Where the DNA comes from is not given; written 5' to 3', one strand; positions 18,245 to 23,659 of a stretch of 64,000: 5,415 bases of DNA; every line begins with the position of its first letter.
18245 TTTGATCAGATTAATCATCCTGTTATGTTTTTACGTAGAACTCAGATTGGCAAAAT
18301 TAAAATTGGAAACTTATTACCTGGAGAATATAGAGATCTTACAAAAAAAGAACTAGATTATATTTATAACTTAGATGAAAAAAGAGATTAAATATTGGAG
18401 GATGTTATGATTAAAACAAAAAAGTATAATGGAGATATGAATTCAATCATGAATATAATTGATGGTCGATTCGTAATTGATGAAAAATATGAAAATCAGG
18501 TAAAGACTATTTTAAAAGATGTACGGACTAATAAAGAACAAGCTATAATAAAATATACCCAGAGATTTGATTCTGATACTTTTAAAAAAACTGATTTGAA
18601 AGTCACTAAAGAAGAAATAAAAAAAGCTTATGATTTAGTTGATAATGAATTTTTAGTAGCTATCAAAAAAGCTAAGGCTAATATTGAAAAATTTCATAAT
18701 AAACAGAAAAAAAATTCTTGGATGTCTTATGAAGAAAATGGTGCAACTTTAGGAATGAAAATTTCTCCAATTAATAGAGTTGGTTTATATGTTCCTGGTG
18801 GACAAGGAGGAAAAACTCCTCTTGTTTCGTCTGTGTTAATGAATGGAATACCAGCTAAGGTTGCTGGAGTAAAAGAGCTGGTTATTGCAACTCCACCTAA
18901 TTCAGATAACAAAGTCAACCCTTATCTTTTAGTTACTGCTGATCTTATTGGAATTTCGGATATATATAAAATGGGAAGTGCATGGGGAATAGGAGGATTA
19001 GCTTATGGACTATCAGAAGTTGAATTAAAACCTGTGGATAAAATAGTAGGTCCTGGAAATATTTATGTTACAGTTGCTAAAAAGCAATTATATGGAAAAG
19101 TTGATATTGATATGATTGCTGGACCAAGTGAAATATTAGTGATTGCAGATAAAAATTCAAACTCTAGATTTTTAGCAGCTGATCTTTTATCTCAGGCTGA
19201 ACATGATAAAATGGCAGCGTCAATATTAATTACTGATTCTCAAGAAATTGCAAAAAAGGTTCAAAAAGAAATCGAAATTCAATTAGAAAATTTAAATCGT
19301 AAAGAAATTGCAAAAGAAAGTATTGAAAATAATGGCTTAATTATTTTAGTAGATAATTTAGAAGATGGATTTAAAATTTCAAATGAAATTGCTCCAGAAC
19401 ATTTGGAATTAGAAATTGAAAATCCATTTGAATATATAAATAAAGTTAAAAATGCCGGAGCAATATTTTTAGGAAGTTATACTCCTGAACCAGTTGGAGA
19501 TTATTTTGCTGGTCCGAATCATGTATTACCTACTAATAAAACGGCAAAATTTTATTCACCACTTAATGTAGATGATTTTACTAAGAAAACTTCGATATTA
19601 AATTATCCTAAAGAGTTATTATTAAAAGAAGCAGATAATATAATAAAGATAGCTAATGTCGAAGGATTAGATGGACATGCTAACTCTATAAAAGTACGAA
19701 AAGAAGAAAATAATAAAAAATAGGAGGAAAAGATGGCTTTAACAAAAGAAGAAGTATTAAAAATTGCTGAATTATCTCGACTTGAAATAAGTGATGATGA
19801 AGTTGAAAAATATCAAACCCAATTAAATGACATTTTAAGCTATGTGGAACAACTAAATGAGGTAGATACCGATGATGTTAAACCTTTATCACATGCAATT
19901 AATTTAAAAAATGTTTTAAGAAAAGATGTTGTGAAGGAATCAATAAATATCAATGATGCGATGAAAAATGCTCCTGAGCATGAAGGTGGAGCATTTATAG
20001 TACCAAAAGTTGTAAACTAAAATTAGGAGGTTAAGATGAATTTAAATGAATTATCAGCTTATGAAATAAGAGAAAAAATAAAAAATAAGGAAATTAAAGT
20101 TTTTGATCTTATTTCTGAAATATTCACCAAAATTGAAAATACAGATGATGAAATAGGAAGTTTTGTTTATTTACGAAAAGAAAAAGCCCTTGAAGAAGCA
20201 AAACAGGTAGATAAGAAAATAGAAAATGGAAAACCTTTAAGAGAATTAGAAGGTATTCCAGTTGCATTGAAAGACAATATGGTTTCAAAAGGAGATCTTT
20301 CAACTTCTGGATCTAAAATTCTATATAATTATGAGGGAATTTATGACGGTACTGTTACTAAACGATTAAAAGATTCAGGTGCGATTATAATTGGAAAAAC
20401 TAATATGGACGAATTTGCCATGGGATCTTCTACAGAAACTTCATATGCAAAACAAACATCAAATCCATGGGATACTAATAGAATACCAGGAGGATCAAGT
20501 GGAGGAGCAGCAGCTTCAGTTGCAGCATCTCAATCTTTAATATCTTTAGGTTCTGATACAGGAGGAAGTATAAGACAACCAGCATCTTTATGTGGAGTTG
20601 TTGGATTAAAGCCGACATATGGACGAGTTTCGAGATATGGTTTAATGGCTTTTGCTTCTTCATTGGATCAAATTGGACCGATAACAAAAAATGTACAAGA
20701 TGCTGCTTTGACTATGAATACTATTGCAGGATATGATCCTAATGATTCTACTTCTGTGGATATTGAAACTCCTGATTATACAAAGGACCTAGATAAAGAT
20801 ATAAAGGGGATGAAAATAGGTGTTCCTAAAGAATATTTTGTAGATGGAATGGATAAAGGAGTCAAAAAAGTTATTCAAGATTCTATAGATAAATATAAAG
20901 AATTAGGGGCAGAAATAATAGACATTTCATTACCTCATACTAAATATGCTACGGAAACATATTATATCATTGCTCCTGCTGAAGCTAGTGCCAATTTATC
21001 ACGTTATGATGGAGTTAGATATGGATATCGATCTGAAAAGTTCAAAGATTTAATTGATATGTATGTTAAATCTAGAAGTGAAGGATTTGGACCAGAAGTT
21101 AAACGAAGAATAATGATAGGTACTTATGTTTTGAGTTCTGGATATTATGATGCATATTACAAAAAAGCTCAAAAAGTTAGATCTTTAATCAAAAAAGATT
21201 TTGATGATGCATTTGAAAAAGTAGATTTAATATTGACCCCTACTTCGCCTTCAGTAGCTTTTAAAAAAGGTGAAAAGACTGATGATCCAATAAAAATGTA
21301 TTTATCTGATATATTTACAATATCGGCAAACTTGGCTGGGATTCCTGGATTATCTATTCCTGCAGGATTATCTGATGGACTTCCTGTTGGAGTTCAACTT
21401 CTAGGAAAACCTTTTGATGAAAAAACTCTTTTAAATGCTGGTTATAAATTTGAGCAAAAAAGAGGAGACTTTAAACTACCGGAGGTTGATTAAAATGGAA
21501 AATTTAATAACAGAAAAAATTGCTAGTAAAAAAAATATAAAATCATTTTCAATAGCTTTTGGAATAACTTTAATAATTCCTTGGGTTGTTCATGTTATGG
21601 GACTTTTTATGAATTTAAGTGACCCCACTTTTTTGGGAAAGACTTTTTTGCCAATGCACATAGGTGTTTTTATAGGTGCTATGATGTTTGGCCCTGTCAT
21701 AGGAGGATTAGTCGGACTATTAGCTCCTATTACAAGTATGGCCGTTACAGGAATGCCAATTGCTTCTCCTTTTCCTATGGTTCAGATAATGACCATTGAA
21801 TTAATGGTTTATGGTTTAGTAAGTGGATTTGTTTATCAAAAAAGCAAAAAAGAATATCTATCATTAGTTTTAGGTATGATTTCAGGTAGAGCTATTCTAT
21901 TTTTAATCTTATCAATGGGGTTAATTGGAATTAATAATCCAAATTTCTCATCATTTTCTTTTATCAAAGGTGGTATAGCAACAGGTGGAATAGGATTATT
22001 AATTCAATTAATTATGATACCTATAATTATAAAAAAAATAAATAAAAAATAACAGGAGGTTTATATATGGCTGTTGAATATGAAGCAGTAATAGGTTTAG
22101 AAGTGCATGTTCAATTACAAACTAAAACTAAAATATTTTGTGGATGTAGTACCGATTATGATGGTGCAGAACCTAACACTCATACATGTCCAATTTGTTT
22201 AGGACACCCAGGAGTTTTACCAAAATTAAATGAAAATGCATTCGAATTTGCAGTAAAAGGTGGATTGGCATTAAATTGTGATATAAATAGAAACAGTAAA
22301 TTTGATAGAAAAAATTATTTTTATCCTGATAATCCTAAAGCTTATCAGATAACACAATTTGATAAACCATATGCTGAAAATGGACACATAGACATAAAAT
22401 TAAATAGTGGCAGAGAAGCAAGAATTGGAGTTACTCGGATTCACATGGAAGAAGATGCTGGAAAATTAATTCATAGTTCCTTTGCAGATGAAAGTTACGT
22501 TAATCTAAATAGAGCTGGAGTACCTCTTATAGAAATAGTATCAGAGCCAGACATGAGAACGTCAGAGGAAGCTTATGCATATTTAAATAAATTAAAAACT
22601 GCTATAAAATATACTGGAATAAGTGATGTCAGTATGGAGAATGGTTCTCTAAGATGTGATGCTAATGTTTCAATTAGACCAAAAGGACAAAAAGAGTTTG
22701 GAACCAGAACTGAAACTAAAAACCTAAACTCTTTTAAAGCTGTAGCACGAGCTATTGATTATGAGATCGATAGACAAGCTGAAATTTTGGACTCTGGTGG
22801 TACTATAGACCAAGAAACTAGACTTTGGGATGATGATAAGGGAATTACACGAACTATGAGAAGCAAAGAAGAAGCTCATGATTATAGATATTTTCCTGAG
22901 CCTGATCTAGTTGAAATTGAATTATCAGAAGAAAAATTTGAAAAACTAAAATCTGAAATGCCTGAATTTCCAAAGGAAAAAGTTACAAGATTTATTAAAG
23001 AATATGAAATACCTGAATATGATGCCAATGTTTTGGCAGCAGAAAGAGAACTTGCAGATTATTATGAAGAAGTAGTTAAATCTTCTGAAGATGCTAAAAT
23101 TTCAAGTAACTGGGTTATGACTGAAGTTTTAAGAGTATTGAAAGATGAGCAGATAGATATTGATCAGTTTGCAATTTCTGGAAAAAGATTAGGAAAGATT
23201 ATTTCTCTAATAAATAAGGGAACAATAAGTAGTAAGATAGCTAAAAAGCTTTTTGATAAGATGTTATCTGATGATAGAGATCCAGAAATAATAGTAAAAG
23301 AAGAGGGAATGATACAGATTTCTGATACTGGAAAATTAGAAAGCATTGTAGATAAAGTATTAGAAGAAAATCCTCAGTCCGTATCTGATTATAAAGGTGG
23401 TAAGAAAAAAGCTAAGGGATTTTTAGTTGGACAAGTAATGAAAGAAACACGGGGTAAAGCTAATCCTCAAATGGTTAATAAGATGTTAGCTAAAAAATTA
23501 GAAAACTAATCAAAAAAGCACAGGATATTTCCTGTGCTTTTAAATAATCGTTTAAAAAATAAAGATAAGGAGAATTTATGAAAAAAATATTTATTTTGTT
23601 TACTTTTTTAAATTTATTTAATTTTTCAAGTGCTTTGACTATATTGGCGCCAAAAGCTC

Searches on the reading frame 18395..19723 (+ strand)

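Call 92: search_protein_families(library=pfam, proteins=[window:18395-19723:+], max_evalue=0.00001)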
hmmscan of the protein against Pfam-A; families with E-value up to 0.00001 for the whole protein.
window:18395-19723:+ (442 aa): 1 family
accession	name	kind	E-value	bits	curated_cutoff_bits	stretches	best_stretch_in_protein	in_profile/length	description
PF00815.25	Histidinol_dh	-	1.4e-167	558.3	27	1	30-435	9-410/411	Histidinol dehydrogenase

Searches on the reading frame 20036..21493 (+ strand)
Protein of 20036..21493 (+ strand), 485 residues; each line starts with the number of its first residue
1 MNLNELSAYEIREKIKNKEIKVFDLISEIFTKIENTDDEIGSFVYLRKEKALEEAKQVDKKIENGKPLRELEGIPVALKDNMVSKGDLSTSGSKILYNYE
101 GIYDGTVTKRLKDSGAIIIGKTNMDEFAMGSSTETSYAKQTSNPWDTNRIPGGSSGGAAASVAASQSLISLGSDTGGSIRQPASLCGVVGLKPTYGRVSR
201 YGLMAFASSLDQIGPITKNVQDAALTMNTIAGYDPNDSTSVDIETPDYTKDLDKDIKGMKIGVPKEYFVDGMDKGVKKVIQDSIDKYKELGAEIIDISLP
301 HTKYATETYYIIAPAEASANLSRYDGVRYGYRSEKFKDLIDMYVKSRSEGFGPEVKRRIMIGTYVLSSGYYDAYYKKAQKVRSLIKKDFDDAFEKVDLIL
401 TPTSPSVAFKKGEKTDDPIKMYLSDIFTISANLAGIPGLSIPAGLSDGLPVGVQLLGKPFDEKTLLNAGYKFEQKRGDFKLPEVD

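Call 92: search_protein_families(library=pfam, proteins=[window:20036-21493:+], max_evalue=0.00001)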
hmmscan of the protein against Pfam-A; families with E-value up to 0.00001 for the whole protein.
window:20036-21493:+ (485 aa): 1 family
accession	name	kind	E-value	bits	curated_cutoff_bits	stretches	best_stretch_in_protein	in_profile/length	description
PF01425.27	Amidase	-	1.3e-155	519.3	27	1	24-466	1-445/445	Amidase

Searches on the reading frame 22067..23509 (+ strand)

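Call 92: search_protein_families(library=pfam, proteins=[window:22067-23509:+], max_evalue=0.00001)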
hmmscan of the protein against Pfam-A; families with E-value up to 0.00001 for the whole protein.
window:22067-23509:+ (480 aa): 2 families
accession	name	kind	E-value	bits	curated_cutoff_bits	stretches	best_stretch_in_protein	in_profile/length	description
PF02934.20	GatB_N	-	1.5e-126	421.7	23.4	1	8-291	2-276/277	GatB/GatE catalytic domain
PF02637.23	GatB_Yqey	-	4.6e-54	182.8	27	1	331-478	1-148/148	GatB domain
